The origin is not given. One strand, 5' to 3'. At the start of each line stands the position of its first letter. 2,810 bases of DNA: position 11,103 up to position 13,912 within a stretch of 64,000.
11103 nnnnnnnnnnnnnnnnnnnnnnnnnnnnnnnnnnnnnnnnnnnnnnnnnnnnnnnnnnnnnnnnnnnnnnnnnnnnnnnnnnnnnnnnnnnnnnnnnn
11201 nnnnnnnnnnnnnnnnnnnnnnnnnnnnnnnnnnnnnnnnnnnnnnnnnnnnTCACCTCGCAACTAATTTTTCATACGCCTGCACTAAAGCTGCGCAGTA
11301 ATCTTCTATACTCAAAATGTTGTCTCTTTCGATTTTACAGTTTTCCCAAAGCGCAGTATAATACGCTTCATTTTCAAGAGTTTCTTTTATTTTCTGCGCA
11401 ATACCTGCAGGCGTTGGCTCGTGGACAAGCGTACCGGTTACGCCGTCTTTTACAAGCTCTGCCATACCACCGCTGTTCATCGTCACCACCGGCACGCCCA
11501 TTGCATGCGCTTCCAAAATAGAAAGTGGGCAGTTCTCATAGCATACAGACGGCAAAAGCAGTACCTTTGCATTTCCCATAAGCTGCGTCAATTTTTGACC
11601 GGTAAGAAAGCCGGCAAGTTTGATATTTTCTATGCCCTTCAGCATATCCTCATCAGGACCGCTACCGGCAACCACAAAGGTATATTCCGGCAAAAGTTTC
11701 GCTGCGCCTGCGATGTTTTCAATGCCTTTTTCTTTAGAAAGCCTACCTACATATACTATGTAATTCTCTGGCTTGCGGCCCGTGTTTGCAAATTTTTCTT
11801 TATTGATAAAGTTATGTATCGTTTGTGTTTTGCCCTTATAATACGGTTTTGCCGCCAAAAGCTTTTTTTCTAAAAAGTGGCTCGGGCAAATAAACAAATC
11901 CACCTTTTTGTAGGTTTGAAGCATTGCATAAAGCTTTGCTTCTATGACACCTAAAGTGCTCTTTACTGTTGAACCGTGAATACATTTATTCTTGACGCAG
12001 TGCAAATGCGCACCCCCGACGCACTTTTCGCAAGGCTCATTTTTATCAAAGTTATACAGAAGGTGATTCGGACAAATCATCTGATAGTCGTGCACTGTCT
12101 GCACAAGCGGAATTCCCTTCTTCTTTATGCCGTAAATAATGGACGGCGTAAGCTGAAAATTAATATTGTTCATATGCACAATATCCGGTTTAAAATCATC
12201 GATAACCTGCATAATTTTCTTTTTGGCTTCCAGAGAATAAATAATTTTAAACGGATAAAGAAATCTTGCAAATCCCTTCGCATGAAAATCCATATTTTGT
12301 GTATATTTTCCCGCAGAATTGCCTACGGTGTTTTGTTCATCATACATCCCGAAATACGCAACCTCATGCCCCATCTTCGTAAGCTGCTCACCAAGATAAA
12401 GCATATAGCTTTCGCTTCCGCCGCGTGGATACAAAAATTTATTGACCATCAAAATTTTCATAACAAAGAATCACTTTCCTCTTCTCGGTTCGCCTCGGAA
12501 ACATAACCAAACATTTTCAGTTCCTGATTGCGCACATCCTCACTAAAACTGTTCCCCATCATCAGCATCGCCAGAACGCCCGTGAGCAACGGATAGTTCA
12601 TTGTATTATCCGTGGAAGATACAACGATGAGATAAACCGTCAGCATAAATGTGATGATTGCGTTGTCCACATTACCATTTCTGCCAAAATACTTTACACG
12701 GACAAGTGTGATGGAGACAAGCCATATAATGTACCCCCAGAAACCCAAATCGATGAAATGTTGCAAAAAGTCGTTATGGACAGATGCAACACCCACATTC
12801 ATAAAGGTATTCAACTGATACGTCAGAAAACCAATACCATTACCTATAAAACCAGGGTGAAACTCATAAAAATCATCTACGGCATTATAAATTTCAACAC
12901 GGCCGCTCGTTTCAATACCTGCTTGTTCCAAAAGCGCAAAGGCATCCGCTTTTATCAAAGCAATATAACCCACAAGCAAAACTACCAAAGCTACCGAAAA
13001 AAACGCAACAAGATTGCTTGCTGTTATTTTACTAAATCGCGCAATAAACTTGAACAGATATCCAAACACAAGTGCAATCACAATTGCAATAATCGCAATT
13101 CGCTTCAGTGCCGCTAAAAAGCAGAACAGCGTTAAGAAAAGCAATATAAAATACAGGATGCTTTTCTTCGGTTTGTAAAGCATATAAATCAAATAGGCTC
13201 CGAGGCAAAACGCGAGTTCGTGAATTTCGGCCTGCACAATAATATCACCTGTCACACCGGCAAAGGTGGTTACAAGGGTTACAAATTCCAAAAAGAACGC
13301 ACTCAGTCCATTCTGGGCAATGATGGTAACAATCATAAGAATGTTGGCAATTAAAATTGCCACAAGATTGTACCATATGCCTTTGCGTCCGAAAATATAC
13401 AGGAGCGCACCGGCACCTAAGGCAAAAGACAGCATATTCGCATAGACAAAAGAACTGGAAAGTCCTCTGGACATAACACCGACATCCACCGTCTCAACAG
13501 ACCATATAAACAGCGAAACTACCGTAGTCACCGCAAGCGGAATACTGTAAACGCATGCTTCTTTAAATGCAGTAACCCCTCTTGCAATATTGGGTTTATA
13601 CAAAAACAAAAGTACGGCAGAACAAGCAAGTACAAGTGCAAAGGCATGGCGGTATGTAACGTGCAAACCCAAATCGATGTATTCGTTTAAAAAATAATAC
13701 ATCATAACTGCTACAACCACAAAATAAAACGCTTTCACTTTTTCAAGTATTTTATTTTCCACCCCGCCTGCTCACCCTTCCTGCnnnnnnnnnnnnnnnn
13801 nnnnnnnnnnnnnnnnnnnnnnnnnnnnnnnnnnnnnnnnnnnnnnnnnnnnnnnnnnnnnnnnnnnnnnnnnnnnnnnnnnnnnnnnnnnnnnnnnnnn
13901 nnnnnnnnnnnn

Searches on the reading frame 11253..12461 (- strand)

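Call 3: search_protein_families(library=pfam, proteins=[window:11253-12461:-], max_evalue=1)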
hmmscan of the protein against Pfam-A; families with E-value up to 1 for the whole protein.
window:11253-12461:- (402 aa): 10 families
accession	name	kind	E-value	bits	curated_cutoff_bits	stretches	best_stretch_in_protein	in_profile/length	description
PF00534.26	Glycos_transf_1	-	2.3e-31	109.1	26.4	1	221-374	4-168/172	Glycosyl transferases group 1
PF13692.12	Glyco_trans_1_4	-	2.1e-28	99.8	27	1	233-364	2-142/142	Glycosyl transferases group 1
PF13439.12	Glyco_transf_4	-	9.1e-19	68.5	28.5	1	14-222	2-169/170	Glycosyltransferase Family 4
PF13579.12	Glyco_trans_4_4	-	2.6e-06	28.3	29.7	1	14-216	1-156/158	Glycosyl transferase 4-like domain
PF13524.12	Glyco_trans_1_2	-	1.8e-05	25.1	25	1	253-367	8-117/144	Glycosyl transferase-like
PF13477.12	Glyco_trans_4_2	-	5.6e-05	23.8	23.4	1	18-124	11-107/139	Glycosyl transferase 4-like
PF20706.3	GT4-conflict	-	0.0002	20.9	26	1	289-344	273-327/385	Family 4 Glycosyltransferase in conflict systems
PF08323.17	Glyco_transf_5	-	0.0064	16.7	22.7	1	62-137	106-181/239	Starch synthase catalytic domain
PF22772.2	WsaF_C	-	0.05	13.9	27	1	257-358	34-132/133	WsaF, C-terminal domain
PF02350.25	Epimerase_2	-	0.11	11.8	30.6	1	273-368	235-323/347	UDP-N-acetylglucosamine 2-epimerase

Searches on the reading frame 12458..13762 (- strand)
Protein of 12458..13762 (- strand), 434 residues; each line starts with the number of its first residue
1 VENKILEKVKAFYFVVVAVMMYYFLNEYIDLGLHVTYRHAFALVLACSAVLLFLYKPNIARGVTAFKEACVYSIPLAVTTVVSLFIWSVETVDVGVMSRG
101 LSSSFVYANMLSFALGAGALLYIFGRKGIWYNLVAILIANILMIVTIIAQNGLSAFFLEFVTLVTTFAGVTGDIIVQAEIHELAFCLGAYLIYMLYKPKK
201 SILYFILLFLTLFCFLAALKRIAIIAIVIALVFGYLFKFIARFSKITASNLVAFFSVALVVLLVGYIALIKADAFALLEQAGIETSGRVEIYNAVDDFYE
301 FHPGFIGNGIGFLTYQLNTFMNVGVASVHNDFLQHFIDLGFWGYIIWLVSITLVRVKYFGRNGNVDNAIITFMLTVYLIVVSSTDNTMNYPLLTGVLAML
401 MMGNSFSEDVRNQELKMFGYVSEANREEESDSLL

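Call 3: search_protein_families(library=pfam, proteins=[window:12458-13762:-], max_evalue=1)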
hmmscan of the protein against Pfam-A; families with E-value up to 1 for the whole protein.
window:12458-13762:- (434 aa): 1 family
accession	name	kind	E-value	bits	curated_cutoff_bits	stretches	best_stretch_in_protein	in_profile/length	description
PF04932.20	Wzy_C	-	1.2e-10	41.8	31.7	1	207-348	2-149/149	O-Antigen ligase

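Call 4: search_protein_families(library=ncbifam, proteins=[window:12458-13762:-], max_evalue=1)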
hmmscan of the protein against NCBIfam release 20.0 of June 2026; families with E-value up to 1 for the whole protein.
window:12458-13762:- (434 aa): 1 family
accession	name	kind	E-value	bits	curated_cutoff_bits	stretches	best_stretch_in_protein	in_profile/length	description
NF038334.1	malate_HK_MalK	exception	0.54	8.8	800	1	120-202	139-217/533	malate sensor histidine kinase MalK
